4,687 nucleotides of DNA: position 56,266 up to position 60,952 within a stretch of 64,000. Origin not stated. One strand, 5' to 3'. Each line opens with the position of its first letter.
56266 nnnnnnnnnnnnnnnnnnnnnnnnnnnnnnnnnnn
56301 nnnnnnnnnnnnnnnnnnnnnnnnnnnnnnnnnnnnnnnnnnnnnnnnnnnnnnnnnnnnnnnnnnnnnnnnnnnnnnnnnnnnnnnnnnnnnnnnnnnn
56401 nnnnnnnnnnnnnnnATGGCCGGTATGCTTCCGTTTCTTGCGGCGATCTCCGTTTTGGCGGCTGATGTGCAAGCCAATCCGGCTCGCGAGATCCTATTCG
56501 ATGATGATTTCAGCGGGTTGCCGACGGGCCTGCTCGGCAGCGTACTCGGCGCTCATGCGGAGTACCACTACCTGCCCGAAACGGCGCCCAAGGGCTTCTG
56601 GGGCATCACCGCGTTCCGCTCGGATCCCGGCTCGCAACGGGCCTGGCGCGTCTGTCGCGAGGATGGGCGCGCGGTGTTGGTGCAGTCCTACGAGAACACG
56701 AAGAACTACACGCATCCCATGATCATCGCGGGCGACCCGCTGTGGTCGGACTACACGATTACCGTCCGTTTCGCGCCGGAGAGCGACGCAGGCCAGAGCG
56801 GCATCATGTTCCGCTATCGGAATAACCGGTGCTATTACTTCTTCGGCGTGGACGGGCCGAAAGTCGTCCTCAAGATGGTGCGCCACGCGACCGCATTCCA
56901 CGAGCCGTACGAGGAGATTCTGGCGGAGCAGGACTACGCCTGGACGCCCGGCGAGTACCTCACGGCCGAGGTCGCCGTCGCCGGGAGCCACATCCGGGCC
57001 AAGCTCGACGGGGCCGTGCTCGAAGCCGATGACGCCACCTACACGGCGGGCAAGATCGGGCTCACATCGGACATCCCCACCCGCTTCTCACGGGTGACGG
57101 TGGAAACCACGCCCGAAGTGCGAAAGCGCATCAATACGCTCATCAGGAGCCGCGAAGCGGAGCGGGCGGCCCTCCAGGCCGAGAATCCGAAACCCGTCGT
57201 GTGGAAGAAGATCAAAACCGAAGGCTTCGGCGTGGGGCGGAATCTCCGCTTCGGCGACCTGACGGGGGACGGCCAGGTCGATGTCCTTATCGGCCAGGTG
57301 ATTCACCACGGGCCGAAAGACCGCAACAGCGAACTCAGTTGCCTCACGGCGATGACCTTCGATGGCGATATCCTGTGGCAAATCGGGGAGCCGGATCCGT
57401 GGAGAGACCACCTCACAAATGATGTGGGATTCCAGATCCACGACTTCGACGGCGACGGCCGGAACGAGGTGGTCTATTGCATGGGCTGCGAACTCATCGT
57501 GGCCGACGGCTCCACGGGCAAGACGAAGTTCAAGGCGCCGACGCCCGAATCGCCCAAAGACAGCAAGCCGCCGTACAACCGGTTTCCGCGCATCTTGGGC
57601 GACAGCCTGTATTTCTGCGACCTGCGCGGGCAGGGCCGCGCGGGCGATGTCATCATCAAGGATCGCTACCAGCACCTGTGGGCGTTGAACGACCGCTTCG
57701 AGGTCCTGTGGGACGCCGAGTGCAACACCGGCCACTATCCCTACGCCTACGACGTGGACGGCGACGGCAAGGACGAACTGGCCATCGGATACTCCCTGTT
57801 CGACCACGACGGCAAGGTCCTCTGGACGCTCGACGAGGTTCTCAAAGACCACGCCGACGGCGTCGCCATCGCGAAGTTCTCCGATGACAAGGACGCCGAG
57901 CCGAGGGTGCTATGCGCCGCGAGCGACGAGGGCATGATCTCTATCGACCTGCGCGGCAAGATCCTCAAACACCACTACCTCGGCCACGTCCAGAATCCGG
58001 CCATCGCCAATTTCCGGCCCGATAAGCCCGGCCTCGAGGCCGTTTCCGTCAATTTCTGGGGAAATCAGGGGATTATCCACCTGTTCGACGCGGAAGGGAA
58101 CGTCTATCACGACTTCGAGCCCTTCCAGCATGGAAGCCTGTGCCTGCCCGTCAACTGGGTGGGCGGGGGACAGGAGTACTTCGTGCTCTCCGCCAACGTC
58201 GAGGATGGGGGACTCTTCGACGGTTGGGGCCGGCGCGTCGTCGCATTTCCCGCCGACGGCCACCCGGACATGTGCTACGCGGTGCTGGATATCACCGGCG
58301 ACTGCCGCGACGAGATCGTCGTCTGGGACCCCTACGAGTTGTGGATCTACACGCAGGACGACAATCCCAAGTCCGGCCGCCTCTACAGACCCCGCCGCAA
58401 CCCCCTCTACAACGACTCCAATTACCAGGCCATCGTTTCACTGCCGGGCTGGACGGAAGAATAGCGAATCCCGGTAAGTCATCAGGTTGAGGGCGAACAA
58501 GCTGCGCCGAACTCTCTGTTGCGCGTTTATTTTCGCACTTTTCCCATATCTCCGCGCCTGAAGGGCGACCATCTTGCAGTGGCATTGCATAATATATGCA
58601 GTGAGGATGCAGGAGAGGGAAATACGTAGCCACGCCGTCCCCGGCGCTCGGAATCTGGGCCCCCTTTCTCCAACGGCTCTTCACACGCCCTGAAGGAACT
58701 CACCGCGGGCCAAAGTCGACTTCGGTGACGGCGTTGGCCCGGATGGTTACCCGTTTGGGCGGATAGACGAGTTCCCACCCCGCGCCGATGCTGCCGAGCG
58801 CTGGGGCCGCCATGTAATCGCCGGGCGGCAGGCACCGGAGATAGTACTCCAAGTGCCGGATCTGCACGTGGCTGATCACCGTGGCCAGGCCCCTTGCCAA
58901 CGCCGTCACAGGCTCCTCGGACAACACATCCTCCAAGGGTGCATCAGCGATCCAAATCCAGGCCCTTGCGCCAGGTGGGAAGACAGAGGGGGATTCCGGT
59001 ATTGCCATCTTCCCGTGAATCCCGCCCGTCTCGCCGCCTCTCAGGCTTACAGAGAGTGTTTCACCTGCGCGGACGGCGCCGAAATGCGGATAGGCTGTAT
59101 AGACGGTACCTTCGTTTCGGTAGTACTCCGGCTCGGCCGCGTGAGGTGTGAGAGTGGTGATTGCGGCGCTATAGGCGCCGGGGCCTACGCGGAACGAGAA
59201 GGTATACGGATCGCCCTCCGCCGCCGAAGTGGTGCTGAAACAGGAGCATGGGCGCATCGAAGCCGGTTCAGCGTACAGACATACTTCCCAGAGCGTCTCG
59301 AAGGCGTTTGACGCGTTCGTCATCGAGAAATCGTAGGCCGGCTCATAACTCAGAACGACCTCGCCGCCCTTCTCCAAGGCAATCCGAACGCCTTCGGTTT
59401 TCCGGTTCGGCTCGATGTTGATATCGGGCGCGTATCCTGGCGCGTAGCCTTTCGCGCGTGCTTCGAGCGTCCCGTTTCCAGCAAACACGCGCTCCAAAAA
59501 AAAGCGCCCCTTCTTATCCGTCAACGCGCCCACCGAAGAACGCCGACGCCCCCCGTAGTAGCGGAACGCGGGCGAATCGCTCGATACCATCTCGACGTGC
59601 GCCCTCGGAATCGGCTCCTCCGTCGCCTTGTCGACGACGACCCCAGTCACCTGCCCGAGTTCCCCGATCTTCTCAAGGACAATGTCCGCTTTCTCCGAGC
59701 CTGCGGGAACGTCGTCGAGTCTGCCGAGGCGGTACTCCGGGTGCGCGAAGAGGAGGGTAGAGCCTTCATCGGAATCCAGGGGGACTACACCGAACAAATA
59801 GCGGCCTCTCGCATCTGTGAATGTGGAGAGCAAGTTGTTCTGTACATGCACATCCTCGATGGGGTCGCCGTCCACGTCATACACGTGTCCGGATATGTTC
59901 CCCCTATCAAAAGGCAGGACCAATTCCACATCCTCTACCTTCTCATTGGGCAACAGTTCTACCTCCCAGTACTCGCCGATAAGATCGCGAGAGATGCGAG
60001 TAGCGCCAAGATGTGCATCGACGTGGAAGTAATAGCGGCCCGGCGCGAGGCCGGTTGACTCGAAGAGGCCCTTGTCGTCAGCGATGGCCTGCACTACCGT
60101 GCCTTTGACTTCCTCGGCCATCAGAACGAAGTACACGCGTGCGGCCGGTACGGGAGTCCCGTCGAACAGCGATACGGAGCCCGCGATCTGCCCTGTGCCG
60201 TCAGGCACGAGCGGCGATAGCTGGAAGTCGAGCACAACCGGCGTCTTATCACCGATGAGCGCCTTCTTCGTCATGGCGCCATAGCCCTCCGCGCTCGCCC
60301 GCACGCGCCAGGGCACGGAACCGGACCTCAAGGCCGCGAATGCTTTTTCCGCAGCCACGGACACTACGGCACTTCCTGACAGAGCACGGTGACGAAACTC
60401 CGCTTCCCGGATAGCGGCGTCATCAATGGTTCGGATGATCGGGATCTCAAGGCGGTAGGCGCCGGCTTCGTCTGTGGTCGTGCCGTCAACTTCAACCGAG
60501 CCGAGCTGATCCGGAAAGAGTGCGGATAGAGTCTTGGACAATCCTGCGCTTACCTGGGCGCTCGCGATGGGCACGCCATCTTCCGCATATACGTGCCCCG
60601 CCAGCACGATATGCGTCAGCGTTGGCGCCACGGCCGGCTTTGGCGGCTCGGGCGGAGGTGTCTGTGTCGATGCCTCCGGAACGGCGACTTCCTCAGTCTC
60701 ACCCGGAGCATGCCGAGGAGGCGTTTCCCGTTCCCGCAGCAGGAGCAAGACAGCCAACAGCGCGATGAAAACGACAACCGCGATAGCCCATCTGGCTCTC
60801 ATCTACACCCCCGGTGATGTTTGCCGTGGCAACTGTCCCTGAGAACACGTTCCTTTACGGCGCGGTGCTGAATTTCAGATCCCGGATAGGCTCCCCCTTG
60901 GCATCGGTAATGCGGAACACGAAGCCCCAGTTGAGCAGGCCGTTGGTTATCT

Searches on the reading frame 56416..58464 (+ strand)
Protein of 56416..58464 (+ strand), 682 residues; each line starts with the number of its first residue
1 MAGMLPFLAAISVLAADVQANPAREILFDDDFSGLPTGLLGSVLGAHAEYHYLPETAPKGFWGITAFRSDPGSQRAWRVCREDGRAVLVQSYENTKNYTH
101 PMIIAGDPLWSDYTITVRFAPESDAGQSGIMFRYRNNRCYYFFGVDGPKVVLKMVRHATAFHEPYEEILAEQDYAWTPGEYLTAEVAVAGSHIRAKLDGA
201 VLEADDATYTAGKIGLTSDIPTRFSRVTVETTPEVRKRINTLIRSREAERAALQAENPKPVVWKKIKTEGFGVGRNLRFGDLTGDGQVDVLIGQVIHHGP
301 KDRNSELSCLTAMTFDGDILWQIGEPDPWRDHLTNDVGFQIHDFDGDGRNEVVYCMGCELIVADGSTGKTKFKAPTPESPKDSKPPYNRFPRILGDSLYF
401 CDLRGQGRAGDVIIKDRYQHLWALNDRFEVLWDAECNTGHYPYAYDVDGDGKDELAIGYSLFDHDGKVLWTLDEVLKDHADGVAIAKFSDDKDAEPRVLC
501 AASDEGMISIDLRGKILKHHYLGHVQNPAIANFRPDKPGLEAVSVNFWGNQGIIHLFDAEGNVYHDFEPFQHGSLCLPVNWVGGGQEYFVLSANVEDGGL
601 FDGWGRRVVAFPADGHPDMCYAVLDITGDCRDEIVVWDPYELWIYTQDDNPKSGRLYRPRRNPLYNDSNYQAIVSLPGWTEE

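Call 11: search_protein_families(library=pfam, proteins=[window:56416-58464:+], max_evalue=0.01)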
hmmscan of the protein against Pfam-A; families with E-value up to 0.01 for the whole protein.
window:56416-58464:+ (682 aa): 4 families
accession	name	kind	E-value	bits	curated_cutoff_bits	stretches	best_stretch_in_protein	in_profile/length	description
PF21348.3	RGL11_C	-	1.6e-10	40.8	27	2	420-492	216-285/490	Rhamnogalacturonan lyase family 11, C-terminal domain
PF13517.12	FG-GAP_3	-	2.7e-09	37.9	26.9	0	272-292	41-61/61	FG-GAP-like repeat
PF01839.29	FG-GAP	-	3.4e-07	30.5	22.1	1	445-468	8-34/37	FG-GAP repeat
PF06439.18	3keto-disac_hyd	-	9.3e-06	26.3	26.8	1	77-225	26-182/187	3-keto-disaccharide hydrolase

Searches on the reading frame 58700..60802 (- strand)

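Call 11: search_protein_families(library=pfam, proteins=[window:58700-60802:-], max_evalue=0.01)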
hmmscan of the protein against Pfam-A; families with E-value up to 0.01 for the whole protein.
window:58700-60802:- (700 aa): 6 families
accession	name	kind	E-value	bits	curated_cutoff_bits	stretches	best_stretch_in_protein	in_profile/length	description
PF13620.12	CarboxypepD_reg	-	1.3e-32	112.4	32.3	4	384-476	1-81/82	Carboxypeptidase regulatory-like domain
PF13715.12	CarbopepD_reg_2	-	6.8e-12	45.7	32.2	0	422-474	24-74/88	CarboxypepD_reg-like domain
PF10670.15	DUF4198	-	0.00032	21.3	34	0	65-262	24-206/209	Domain of unknown function (DUF4198)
PF16371.11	MetallophosN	-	0.003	18.2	35.6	0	305-337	1-32/77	N terminal of Calcineurin-like phosphoesterase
PF20598.4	DUF6795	-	0.005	17.5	27.4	0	212-248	6-42/103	Domain of unknown function (DUF6795)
PF17210.9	SdrD_B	-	0.0067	17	29.7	0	232-268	34-71/112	SdrD B-like domain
